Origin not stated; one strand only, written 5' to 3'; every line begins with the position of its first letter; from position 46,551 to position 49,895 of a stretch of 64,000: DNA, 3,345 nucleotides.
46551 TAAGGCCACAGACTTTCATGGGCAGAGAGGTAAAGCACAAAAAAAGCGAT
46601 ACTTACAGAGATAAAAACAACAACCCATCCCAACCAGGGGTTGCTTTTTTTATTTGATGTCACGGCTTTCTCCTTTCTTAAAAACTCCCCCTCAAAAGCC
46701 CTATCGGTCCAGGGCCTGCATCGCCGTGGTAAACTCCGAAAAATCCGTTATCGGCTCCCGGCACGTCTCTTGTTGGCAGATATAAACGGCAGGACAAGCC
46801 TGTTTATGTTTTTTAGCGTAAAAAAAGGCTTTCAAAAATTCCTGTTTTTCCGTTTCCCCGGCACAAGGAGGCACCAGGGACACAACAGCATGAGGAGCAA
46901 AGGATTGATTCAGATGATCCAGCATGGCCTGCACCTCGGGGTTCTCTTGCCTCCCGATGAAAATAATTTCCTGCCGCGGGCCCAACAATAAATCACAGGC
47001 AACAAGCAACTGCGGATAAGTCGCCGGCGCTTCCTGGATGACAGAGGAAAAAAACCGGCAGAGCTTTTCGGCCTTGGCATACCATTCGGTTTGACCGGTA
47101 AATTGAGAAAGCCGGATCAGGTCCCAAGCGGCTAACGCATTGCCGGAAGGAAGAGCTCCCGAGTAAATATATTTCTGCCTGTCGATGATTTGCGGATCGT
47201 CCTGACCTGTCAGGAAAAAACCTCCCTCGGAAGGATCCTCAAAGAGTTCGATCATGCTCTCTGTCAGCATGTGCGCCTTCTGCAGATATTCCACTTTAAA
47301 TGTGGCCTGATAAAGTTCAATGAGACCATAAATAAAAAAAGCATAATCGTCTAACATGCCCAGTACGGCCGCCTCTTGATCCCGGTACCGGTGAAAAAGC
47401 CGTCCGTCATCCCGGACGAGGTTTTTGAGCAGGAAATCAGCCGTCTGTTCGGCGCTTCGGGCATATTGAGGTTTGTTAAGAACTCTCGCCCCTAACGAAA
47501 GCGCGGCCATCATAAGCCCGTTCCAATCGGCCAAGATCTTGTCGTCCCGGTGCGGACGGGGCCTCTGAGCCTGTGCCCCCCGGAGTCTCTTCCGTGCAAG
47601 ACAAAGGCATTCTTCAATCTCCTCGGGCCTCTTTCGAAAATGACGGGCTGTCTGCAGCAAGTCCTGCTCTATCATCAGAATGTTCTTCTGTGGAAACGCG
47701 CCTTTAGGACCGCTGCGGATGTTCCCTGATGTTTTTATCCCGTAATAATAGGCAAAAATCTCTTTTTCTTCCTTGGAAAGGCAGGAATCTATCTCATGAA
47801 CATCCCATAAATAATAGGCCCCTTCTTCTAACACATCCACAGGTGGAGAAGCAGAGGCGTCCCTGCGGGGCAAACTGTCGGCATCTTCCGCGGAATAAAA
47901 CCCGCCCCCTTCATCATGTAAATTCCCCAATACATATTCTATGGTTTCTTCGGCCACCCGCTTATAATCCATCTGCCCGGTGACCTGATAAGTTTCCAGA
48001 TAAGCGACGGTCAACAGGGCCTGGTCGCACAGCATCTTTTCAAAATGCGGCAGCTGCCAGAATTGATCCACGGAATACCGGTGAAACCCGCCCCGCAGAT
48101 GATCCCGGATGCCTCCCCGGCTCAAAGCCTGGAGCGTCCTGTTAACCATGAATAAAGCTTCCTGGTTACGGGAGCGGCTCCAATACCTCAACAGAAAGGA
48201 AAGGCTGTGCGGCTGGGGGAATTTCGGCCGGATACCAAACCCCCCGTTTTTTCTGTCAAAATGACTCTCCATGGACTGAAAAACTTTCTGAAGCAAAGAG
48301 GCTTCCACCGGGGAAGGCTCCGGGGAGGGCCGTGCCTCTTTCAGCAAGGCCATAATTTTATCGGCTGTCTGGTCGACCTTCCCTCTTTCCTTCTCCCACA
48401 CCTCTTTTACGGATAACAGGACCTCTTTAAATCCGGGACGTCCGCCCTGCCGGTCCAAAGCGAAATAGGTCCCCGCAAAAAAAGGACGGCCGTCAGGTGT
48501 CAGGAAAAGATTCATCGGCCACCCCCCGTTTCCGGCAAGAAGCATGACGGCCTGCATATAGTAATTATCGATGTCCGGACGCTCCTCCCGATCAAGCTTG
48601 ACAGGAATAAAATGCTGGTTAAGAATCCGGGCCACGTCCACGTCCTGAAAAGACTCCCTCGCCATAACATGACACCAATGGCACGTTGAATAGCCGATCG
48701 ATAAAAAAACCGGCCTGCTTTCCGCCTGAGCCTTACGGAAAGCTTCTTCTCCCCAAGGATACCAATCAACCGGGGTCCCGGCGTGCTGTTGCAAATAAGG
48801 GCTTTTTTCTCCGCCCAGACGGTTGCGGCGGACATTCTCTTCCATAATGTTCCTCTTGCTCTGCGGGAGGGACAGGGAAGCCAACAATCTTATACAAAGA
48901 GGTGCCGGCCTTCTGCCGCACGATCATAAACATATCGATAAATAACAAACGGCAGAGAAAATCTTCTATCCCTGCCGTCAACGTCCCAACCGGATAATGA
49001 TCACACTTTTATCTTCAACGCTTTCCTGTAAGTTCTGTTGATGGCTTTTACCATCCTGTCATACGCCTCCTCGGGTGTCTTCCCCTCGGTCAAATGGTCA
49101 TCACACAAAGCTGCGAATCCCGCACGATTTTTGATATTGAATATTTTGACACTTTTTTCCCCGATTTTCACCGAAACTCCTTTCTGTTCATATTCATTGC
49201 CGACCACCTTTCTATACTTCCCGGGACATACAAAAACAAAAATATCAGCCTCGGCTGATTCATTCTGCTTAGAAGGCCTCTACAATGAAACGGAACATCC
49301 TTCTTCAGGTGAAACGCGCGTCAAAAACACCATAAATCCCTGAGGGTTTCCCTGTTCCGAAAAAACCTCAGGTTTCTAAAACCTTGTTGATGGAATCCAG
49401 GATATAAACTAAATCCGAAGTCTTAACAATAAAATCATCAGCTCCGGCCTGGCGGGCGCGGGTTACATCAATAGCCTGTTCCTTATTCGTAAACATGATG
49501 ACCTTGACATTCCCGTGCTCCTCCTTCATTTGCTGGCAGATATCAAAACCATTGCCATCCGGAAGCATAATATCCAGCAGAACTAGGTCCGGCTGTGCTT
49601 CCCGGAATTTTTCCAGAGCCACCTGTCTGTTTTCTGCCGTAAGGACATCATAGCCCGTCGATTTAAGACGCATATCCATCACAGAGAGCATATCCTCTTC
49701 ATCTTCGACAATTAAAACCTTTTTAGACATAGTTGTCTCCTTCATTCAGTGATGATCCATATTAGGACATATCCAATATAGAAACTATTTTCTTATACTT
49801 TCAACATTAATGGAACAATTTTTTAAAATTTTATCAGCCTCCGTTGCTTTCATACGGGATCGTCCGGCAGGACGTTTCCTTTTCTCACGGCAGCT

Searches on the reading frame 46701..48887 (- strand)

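Call 70: search_protein_families(library=pfam, proteins=[window:46701-48887:-], max_evalue=0.001)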
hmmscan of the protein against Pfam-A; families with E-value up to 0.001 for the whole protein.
window:46701-48887:- (728 aa): 4 families
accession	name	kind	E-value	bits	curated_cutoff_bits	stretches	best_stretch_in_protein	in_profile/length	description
PF03190.21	Thioredox_DsbH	-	1.1e-73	246.9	27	1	22-182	2-162/163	Protein of unknown function, DUF255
PF13899.12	Thioredoxin_7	-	1.8e-11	44.5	27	1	41-131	1-83/83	Thioredoxin-like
PF06917.19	Pectate_lyase_2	-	0.0001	21.6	26.6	0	516-562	406-449/491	Periplasmic pectate lyase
PF07470.19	Glyco_hydro_88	-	0.00052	19.5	26.6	0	275-332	61-120/352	Glycosyl Hydrolase Family 88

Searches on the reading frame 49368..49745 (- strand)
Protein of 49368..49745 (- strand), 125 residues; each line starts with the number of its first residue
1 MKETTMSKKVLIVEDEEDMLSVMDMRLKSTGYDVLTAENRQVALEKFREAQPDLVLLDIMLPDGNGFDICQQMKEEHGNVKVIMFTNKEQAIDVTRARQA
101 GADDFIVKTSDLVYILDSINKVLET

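Call 88: search_protein_families(library=pfam, proteins=[window:49368-49745:-], max_evalue=0.00001)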
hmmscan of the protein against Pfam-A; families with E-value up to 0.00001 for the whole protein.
window:49368-49745:- (125 aa): 1 family
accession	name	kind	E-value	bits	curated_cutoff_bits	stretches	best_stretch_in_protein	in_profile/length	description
PF00072.30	Response_reg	-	4.3e-28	98.1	30.2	1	10-119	1-110/111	Response regulator receiver domain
